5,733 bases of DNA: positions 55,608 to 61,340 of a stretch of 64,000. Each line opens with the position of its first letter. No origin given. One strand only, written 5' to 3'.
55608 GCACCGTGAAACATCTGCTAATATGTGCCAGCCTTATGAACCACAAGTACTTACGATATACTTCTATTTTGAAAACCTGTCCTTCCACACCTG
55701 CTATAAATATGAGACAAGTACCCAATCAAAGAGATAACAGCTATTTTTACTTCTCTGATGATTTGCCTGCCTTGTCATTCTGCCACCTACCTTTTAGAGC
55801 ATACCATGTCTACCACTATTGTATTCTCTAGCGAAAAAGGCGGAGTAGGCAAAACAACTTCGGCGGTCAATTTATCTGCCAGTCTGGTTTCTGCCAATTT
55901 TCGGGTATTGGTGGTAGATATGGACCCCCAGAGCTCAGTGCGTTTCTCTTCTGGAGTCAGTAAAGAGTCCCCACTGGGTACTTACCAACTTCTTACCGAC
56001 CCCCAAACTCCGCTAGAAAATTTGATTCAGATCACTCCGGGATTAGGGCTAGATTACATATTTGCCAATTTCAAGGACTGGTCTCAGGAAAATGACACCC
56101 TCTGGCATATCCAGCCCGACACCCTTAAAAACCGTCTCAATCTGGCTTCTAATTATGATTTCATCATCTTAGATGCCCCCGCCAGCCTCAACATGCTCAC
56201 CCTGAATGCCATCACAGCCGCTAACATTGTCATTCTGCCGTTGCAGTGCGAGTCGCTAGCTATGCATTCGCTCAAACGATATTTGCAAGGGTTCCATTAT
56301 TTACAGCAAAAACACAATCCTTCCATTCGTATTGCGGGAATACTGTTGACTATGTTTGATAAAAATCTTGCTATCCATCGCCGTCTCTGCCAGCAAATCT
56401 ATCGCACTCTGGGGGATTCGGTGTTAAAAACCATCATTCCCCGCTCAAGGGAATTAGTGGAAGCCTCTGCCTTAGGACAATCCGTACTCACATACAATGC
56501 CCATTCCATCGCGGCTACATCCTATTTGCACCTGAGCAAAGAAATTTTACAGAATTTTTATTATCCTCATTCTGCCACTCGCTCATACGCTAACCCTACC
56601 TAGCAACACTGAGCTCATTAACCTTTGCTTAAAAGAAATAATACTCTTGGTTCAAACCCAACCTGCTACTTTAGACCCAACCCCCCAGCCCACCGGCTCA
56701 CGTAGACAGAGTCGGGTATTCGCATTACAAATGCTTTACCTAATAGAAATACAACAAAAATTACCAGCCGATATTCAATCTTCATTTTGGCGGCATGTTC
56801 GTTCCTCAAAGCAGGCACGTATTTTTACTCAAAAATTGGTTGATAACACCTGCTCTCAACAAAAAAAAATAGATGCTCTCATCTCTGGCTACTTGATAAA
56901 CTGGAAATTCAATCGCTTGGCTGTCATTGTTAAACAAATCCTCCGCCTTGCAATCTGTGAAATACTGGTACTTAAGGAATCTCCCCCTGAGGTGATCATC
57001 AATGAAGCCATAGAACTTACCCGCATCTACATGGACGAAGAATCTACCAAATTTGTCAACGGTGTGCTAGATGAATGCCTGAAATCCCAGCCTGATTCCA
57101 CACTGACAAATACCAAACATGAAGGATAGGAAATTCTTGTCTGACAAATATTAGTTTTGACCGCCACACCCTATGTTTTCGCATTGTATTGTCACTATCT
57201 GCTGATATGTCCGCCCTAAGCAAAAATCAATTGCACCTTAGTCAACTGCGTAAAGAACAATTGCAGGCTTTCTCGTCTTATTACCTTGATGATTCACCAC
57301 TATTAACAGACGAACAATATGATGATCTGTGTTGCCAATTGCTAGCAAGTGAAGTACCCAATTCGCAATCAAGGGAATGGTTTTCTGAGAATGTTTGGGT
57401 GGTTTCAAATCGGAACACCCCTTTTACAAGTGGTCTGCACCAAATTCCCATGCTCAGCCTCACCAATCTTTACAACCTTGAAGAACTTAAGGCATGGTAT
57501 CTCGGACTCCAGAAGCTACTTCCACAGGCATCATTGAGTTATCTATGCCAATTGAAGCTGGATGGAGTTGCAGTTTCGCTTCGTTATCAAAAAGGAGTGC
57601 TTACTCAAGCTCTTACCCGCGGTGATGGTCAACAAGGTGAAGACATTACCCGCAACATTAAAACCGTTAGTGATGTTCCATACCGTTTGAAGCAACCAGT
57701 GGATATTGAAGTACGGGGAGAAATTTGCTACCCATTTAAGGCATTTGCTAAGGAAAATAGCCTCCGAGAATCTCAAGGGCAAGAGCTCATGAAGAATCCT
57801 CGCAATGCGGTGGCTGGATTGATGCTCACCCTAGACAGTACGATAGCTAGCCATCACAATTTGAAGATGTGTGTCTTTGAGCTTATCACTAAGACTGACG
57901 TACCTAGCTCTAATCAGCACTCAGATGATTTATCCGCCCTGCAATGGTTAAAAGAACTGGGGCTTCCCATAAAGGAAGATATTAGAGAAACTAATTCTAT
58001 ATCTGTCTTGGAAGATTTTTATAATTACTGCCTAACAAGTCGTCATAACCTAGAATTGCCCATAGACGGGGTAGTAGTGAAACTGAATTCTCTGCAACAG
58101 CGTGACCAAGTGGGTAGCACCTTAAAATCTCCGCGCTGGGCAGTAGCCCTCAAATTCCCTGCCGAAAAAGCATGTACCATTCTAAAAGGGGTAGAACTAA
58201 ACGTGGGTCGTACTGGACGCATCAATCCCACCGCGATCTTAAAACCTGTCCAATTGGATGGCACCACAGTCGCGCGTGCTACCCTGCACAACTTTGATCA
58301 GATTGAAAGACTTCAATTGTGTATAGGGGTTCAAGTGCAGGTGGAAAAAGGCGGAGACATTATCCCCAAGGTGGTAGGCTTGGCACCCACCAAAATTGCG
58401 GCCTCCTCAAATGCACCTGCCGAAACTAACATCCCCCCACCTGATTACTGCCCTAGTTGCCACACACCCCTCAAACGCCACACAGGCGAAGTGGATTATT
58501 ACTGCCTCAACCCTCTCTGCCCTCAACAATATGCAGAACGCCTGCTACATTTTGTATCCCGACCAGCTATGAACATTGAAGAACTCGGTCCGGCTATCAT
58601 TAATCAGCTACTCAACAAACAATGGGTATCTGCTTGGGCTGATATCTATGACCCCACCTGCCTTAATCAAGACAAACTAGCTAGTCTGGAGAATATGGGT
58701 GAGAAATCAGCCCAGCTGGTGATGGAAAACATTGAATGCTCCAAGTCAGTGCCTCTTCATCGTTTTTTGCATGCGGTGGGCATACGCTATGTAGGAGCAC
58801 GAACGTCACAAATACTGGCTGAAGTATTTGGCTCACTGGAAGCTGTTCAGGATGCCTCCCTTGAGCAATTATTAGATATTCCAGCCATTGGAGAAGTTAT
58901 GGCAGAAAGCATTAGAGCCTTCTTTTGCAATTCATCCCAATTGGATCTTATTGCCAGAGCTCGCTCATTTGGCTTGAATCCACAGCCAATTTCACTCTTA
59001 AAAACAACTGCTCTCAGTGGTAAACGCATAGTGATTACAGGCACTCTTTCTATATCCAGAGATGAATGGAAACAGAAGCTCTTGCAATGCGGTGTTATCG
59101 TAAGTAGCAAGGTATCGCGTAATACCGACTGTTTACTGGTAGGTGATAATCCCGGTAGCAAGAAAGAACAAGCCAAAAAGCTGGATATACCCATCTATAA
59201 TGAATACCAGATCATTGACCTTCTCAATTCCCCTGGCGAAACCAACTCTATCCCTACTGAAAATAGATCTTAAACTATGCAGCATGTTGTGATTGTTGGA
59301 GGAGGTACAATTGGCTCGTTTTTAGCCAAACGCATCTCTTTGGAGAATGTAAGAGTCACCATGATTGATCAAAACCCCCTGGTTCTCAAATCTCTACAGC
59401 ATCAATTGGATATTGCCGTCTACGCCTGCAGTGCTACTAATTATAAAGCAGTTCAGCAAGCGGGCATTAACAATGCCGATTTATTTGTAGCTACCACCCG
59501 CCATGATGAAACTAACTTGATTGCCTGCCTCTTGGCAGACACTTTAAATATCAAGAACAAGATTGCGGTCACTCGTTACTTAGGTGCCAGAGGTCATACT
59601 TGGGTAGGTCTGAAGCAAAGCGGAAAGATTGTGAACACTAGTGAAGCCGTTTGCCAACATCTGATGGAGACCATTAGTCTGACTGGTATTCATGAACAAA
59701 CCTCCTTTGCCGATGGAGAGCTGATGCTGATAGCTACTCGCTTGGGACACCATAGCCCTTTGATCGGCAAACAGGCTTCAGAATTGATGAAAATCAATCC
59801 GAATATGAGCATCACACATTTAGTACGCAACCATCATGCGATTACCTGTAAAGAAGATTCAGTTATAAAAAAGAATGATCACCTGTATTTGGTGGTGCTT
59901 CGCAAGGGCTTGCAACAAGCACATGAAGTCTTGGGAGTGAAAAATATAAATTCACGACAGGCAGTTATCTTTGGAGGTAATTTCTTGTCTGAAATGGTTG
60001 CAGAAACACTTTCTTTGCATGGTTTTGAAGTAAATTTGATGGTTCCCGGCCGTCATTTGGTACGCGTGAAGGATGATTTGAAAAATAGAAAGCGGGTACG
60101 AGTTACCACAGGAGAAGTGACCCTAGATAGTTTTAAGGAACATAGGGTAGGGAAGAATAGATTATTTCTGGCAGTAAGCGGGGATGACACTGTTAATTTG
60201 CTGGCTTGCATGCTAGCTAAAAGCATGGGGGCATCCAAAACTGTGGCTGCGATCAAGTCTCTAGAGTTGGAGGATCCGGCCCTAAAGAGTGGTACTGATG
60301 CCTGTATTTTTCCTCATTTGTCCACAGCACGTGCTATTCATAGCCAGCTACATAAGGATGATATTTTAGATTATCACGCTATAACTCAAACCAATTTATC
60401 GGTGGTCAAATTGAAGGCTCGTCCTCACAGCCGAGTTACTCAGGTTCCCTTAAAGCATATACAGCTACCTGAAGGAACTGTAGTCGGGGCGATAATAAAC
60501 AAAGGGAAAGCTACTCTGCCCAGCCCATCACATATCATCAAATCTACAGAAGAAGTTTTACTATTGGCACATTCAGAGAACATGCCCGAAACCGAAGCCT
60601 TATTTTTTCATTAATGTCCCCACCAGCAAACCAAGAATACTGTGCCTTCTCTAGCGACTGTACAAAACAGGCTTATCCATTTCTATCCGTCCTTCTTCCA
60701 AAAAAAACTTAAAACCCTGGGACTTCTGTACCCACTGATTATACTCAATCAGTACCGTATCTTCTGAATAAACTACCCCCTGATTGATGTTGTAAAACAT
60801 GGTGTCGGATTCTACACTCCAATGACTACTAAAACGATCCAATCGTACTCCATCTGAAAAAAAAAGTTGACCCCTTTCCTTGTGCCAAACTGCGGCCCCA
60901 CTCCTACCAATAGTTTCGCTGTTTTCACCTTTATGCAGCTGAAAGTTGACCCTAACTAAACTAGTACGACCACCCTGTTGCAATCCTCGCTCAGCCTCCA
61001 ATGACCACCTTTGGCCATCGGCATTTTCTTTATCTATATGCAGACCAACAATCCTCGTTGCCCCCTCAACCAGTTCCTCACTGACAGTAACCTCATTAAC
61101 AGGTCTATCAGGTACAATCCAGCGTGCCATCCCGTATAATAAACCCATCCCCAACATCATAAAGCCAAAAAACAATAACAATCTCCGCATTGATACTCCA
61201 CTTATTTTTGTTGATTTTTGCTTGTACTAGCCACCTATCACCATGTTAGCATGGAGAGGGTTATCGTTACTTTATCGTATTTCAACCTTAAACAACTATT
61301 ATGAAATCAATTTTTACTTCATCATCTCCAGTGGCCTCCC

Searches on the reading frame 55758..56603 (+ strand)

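Call 58: search_protein_families(library=pfam, proteins=[window:55758-56603:+], max_evalue=0.00001)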
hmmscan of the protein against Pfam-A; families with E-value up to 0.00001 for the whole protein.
window:55758-56603:+ (281 aa): 7 families
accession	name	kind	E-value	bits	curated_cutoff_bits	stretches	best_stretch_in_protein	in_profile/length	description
PF13614.12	AAA_31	-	4.3e-35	121.7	27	1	19-192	2-177/177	AAA domain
PF01656.29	CbiA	-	1.2e-23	83.8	25.4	1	21-242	1-124/125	CobQ/CobB/MinD/ParA nucleotide binding domain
PF06564.18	CBP_BcsQ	-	9.5e-13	48.6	21.3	1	22-260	5-230/234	Cellulose biosynthesis protein BcsQ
PF00142.24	Fer4_NifH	-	7.9e-11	42.4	25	0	150-266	137-247/271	4Fe-4S iron sulfur cluster binding proteins, NifH/frxC family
PF09140.17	MipZ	-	6e-10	39.3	20.7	0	20-57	2-39/262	ATPase MipZ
PF10609.15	ParA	-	1.7e-07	31.3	27.1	1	18-56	3-41/246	NUBPL iron-transfer P-loop NTPase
PF02374.21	ArsA_ATPase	-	1.5e-06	28.1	24.3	1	20-62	2-44/305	Anion-transporting ATPase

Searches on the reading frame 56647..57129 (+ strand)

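Call 58: search_protein_families(library=pfam, proteins=[window:56647-57129:+], max_evalue=0.00001)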
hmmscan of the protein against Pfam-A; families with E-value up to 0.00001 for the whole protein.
window:56647-57129:+ (160 aa): 1 family
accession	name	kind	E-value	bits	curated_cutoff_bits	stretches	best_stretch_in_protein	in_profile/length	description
PF01029.23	NusB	-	8.4e-34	117.3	23.1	1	20-145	1-132/133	NusB family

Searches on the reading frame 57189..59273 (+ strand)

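Call 58: search_protein_families(library=pfam, proteins=[window:57189-59273:+], max_evalue=0.00001)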
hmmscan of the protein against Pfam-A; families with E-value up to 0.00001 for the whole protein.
window:57189-59273:+ (694 aa): 7 families
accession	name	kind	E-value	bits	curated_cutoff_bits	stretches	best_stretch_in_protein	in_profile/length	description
PF01653.23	DNA_ligase_aden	-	1.2e-72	244.9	27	1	79-326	4-253/253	NAD-dependent DNA ligase adenylation domain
PF03120.22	DNA_ligase_OB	-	1.8e-27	95.4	32.9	1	330-402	2-74/79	NAD-dependent DNA ligase OB-fold domain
PF12826.13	HHH_2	-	4.1e-19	68.9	27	1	525-588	1-64/64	Helix-hairpin-helix motif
PF00533.33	BRCT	-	2.4e-11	44.1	21.3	1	607-678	4-77/78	BRCA1 C Terminus (BRCT) domain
PF14520.12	HHH_5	-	2e-09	38.2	27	0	531-576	6-52/57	Helix-hairpin-helix domain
PF03119.21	DNA_ligase_ZBD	-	1.1e-08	35.2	25.8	1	421-445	2-26/27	NAD-dependent DNA ligase C4 zinc finger domain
PF00633.29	HHH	-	4.6e-06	26.6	24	0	549-578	1-30/30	Helix-hairpin-helix motif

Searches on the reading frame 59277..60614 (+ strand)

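Call 58: search_protein_families(library=pfam, proteins=[window:59277-60614:+], max_evalue=0.00001)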
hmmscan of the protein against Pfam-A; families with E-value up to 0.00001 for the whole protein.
window:59277-60614:+ (445 aa): 3 families
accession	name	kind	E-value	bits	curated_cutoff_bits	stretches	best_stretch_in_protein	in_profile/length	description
PF02254.24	TrkA_N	-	4e-26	92.1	23.8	1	4-98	1-94/116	TrkA-N domain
PF02080.26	TrkA_C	-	2.1e-12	47.2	27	0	382-443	7-70/71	TrkA-C domain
PF03435.24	Sacchrp_dh_NADP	-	8.9e-06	26.5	25.1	0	4-71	1-73/129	Saccharopine dehydrogenase NADP binding domain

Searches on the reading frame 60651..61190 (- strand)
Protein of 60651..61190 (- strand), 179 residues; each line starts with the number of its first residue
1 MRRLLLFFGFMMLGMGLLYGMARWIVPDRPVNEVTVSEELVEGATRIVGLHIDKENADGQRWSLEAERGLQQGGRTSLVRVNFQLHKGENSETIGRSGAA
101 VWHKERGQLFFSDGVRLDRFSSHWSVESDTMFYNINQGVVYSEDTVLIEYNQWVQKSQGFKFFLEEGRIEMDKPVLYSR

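Call 58: search_protein_families(library=pfam, proteins=[window:60651-61190:-], max_evalue=0.00001)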
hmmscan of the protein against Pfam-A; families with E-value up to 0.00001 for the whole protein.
window:60651-61190:- (179 aa): 1 family
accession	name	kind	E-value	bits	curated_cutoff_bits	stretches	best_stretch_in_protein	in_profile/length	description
PF06835.18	LptC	-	9.3e-08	32.3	21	1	71-171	63-166/175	Lipopolysaccharide-assembly, LptC-related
